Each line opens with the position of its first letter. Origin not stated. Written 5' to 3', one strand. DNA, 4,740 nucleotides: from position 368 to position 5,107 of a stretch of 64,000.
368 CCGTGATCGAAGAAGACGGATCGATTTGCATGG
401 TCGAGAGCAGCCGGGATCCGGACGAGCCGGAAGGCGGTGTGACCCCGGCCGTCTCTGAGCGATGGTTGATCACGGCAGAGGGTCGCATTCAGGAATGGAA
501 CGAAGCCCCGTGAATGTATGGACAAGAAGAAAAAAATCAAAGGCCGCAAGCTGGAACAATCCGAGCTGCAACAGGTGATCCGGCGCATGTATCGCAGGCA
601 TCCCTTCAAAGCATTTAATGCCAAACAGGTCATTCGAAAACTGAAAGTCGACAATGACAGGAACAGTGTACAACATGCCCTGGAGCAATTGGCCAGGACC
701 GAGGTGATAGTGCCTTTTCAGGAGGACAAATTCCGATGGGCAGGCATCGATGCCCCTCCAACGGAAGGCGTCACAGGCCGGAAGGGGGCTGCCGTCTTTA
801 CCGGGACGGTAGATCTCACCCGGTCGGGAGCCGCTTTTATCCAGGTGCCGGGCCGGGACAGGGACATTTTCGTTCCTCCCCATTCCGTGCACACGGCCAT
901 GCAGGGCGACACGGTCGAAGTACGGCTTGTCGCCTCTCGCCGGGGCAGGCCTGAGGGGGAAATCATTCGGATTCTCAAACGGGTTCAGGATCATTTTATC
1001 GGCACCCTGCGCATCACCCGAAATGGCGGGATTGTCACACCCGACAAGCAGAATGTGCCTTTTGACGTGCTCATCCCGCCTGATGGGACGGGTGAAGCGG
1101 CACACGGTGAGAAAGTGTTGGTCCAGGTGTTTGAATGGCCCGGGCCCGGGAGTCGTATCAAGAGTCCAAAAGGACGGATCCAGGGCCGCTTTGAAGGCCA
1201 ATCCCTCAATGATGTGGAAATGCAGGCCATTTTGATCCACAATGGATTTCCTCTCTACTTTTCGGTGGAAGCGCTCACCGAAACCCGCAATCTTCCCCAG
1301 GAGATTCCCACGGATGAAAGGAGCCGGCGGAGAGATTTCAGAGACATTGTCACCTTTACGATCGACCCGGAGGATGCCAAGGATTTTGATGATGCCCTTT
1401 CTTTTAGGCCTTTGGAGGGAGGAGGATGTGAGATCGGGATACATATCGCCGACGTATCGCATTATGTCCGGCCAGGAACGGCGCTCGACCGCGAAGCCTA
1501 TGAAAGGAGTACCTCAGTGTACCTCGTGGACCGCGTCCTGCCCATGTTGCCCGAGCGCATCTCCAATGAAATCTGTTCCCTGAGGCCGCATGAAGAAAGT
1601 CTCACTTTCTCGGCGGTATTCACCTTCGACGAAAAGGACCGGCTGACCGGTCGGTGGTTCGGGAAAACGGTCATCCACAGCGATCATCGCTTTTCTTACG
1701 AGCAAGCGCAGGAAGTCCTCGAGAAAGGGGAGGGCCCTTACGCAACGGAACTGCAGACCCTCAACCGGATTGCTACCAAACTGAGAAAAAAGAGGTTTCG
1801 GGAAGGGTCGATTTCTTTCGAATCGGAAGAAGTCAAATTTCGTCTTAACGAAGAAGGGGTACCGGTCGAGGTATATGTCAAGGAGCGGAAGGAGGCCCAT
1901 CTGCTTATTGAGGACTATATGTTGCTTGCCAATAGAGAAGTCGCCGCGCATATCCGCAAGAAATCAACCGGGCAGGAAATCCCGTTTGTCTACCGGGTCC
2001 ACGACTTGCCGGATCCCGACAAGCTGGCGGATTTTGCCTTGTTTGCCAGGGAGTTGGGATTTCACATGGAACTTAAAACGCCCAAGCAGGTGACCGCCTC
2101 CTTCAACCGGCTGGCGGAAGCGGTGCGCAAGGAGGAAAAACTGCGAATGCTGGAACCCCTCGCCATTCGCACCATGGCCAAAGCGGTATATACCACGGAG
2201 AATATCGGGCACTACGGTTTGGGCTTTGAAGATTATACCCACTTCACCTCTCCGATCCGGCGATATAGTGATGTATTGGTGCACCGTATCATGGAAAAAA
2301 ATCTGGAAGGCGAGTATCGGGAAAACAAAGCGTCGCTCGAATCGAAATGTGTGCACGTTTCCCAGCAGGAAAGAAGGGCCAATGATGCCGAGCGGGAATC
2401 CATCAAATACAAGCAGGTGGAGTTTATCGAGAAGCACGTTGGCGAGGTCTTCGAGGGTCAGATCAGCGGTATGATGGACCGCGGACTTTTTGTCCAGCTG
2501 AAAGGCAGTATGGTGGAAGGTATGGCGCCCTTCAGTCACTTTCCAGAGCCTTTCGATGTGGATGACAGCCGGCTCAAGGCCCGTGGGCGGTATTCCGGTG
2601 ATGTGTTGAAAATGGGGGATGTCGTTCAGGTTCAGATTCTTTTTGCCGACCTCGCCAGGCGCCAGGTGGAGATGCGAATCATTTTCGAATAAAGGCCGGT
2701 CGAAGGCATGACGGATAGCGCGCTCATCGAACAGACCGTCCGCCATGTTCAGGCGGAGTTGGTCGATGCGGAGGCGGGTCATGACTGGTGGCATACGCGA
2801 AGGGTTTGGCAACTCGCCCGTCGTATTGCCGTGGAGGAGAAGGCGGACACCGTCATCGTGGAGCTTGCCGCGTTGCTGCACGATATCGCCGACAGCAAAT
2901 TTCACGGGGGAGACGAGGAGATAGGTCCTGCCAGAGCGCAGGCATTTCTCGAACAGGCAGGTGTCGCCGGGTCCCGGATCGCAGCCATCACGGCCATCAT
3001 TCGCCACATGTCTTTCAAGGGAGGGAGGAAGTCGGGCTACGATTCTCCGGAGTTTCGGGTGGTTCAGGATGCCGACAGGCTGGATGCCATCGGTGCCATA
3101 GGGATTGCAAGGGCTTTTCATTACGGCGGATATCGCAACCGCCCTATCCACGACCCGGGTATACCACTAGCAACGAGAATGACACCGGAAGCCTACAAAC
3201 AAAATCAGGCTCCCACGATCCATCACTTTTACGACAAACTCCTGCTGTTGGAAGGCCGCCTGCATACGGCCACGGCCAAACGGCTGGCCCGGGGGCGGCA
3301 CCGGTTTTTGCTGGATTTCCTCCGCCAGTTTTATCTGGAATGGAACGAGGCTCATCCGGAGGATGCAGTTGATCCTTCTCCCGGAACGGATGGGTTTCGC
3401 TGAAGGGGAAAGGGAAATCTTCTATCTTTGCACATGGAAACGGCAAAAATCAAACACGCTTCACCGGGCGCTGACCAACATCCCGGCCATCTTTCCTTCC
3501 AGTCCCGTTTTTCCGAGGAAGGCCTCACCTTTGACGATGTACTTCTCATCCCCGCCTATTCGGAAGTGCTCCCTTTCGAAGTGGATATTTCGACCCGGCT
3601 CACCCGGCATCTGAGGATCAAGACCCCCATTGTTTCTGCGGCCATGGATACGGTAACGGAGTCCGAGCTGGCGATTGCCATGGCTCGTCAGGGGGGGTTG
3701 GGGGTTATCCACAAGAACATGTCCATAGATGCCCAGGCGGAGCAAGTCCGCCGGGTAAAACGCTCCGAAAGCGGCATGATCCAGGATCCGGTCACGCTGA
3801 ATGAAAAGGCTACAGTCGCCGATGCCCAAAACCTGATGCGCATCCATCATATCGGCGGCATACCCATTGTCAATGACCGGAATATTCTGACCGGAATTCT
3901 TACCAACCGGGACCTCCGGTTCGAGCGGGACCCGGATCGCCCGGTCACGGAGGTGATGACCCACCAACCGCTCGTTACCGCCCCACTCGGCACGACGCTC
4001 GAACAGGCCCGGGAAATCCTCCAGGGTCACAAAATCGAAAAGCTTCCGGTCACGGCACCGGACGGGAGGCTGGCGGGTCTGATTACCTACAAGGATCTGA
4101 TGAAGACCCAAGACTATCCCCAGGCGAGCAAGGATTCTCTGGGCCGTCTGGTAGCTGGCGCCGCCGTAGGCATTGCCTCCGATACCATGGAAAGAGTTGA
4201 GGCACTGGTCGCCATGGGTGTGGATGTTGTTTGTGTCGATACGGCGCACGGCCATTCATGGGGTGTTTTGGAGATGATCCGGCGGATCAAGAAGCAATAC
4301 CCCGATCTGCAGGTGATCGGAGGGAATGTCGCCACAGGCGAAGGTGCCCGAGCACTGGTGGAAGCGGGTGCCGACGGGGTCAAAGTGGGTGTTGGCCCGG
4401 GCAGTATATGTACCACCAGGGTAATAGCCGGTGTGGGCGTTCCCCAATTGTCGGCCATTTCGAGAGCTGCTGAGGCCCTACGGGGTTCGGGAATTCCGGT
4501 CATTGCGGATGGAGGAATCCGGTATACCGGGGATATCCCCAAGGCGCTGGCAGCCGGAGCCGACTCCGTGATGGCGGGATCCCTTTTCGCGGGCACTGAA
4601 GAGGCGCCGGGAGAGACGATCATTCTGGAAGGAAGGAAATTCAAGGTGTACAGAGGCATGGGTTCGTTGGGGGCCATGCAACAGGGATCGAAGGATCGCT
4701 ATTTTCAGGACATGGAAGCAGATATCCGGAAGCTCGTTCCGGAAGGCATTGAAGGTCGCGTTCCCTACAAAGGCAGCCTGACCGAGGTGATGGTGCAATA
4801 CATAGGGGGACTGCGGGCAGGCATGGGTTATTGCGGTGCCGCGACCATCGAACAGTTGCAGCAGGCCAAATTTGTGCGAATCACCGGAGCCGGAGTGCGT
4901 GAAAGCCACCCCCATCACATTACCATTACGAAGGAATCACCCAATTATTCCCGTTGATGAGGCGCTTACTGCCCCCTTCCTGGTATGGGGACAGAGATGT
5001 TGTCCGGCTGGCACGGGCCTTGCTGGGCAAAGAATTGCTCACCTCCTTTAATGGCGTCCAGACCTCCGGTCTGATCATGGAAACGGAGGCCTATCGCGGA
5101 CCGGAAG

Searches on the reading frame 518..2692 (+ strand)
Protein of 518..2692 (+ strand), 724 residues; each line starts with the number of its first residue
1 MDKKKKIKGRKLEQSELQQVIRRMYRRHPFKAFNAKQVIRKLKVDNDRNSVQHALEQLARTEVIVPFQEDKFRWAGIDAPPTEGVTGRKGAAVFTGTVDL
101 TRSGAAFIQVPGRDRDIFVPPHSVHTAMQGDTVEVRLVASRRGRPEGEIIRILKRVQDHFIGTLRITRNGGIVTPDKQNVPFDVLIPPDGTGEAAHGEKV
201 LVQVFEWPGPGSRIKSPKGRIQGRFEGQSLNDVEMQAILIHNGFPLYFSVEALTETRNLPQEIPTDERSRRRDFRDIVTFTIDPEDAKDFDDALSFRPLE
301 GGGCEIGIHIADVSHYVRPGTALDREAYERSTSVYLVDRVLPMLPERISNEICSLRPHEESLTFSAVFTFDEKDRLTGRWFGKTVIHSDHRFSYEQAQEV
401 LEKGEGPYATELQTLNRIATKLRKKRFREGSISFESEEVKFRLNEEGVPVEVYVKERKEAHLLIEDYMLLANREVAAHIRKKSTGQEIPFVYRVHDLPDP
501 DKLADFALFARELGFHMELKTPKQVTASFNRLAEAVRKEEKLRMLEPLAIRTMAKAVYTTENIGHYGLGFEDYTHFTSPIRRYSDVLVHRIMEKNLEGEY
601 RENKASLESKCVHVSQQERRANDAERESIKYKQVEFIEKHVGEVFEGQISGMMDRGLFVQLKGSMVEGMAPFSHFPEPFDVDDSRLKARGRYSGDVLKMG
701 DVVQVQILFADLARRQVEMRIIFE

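Call 53: search_protein_families(library=pfam, proteins=[window:518-2692:+], max_evalue=0.00001)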
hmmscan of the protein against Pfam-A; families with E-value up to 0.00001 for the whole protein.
window:518-2692:+ (724 aa): 4 families
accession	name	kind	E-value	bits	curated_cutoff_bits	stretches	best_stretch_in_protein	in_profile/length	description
PF00773.25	RNB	-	3.2e-111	372.2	29.3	1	271-597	1-325/326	RNB domain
PF17876.7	CSD2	-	1.7e-20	73.3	26.2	1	173-249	2-74/74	Cold shock domain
PF08206.17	OB_RNB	-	2.7e-17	62.6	24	1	96-152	1-58/58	Ribonuclease B OB domain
PF00575.29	S1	-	9.7e-09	35.9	22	1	640-718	3-70/74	S1 RNA binding domain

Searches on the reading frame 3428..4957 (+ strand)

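Call 53: search_protein_families(library=pfam, proteins=[window:3428-4957:+], max_evalue=0.00001)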
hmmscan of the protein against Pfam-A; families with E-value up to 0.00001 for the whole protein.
window:3428-4957:+ (509 aa): 4 families
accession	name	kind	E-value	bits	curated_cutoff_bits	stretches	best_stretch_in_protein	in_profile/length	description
PF00478.31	IMPDH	-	7.8e-164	545.1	25.6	1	32-496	1-345/345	IMP dehydrogenase / GMP reductase domain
PF00571.33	CBS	-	1.2e-23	83.6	24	2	173-226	1-53/57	CBS domain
PF03060.21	NMO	-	1.7e-15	57.7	28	2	232-396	81-234/331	Nitronate monooxygenase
PF01070.24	FMN_dh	-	2.5e-09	37.1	24.9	1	284-388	210-306/350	FMN-dependent dehydrogenase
